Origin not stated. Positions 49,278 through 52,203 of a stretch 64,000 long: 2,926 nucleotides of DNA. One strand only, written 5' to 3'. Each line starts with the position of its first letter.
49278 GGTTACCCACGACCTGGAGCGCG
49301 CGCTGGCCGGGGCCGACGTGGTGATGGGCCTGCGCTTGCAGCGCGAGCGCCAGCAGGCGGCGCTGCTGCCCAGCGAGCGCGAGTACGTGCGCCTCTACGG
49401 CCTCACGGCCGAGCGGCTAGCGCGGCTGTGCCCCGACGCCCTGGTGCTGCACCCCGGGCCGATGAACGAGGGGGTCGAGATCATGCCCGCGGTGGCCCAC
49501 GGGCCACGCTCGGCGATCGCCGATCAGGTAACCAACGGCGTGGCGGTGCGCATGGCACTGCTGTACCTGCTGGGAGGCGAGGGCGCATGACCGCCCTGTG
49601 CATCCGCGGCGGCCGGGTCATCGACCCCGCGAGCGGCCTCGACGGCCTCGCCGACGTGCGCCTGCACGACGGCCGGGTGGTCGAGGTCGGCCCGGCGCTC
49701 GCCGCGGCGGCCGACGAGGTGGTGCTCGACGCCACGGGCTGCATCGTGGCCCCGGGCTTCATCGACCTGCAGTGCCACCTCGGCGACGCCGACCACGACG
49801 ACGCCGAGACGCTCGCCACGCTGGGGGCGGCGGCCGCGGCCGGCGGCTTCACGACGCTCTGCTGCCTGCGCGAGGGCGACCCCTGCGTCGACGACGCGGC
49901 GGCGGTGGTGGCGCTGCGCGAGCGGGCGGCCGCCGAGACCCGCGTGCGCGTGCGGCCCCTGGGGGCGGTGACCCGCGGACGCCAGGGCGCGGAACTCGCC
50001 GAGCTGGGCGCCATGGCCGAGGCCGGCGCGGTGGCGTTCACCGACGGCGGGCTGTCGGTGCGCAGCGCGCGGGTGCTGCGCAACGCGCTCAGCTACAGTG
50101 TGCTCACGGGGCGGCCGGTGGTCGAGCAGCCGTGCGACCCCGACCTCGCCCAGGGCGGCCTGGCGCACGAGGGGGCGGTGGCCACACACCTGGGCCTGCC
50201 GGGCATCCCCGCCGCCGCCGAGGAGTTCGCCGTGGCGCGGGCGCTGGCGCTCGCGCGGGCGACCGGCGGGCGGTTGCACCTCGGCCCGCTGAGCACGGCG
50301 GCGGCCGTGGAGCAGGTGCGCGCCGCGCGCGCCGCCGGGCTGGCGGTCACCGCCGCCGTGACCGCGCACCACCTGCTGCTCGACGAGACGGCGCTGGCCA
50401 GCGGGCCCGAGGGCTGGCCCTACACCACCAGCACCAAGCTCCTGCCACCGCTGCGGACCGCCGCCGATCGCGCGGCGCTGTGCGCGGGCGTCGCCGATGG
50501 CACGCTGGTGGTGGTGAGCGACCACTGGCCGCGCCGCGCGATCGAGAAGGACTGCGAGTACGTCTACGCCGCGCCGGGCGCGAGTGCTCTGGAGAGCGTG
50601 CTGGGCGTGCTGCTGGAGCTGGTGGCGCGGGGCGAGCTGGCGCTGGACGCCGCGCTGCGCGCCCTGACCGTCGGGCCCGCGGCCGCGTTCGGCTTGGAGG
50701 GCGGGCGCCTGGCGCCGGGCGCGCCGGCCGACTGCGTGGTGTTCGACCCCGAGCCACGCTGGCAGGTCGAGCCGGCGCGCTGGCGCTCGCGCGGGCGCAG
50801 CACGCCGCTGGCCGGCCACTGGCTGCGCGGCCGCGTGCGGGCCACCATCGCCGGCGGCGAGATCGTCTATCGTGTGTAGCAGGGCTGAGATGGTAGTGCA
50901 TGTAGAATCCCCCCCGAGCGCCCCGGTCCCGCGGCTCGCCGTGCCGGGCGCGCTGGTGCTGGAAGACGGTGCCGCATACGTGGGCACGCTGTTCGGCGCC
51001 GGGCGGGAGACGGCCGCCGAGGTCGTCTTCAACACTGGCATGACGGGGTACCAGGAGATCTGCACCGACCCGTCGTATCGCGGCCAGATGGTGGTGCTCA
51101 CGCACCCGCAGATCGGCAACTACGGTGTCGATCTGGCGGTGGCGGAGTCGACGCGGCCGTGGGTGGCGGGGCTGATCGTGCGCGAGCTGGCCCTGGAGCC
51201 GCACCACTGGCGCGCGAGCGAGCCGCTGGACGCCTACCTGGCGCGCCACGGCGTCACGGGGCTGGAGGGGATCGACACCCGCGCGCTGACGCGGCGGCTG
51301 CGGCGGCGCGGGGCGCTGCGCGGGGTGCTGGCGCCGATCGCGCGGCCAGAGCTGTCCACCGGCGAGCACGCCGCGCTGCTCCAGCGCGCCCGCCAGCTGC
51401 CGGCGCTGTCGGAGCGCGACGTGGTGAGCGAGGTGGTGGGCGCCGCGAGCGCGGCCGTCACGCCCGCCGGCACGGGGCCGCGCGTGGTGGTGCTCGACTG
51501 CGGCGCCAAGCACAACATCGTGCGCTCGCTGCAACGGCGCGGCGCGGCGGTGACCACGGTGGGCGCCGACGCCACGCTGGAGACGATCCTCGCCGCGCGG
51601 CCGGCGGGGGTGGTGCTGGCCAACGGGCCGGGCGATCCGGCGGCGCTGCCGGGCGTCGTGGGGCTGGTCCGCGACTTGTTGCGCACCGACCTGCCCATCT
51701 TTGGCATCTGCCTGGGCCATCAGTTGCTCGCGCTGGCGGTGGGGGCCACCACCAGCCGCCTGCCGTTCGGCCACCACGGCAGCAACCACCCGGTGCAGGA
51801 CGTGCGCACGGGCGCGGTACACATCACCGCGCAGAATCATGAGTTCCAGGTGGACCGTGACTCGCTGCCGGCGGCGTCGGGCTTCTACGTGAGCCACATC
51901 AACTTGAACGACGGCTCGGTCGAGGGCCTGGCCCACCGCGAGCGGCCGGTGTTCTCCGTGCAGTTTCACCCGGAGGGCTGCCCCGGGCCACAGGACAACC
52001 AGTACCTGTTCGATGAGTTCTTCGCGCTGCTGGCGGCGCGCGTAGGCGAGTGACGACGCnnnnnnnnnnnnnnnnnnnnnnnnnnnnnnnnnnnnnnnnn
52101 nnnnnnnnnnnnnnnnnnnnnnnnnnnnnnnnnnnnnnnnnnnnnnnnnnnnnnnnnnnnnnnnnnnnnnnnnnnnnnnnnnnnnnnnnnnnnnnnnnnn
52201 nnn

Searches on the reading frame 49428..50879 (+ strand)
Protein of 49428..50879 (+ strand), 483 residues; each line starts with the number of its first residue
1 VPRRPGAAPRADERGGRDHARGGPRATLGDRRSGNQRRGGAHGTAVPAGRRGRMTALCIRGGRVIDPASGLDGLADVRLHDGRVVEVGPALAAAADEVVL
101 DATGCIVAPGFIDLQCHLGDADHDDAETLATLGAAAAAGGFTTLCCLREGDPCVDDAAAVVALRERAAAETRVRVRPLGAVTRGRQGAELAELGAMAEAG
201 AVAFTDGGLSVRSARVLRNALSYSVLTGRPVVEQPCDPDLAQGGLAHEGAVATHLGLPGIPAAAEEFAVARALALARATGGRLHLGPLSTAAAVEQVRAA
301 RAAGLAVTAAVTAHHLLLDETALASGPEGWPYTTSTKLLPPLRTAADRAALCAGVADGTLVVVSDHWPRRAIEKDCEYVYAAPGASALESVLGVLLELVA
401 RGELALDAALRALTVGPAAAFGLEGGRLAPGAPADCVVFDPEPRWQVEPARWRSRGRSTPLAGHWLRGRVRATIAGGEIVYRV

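Call 82: search_protein_families(library=pfam, proteins=[window:49428-50879:+], max_evalue=0.00001)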
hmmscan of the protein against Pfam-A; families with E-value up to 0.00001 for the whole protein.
window:49428-50879:+ (483 aa): 2 families
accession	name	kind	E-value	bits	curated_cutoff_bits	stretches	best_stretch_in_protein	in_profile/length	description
PF01979.26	Amidohydro_1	-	1.2e-14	54.7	25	1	106-480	1-345/345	Amidohydrolase family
PF07969.17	Amidohydro_3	-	4.4e-14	53.3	29.7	1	126-481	158-472/472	Amidohydrolase family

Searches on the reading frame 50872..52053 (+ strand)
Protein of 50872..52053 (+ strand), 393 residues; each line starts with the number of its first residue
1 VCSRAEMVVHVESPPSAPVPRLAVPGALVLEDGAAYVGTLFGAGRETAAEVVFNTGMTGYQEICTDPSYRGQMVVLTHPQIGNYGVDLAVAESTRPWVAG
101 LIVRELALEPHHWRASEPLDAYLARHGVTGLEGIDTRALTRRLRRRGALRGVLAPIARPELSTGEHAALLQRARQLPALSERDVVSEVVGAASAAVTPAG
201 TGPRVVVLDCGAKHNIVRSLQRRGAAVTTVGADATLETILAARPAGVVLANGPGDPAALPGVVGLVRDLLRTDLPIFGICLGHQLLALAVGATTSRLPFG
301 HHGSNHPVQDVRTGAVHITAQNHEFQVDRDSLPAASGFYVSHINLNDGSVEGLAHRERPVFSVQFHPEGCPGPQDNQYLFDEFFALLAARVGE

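Call 82: search_protein_families(library=pfam, proteins=[window:50872-52053:+], max_evalue=0.00001)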
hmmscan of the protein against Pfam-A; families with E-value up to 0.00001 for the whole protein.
window:50872-52053:+ (393 aa): 3 families
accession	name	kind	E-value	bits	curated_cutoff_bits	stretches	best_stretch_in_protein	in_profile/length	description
PF00117.34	GATase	-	2.7e-49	167.9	22.8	1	206-385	1-189/190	Glutamine amidotransferase class-I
PF00988.28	CPSase_sm_chain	-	9e-49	164.9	27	1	28-153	1-126/126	Carbamoyl-phosphate synthase small chain, CPSase domain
PF07722.19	Peptidase_C26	-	3.3e-09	37.3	20.5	0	265-331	97-160/219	Peptidase C26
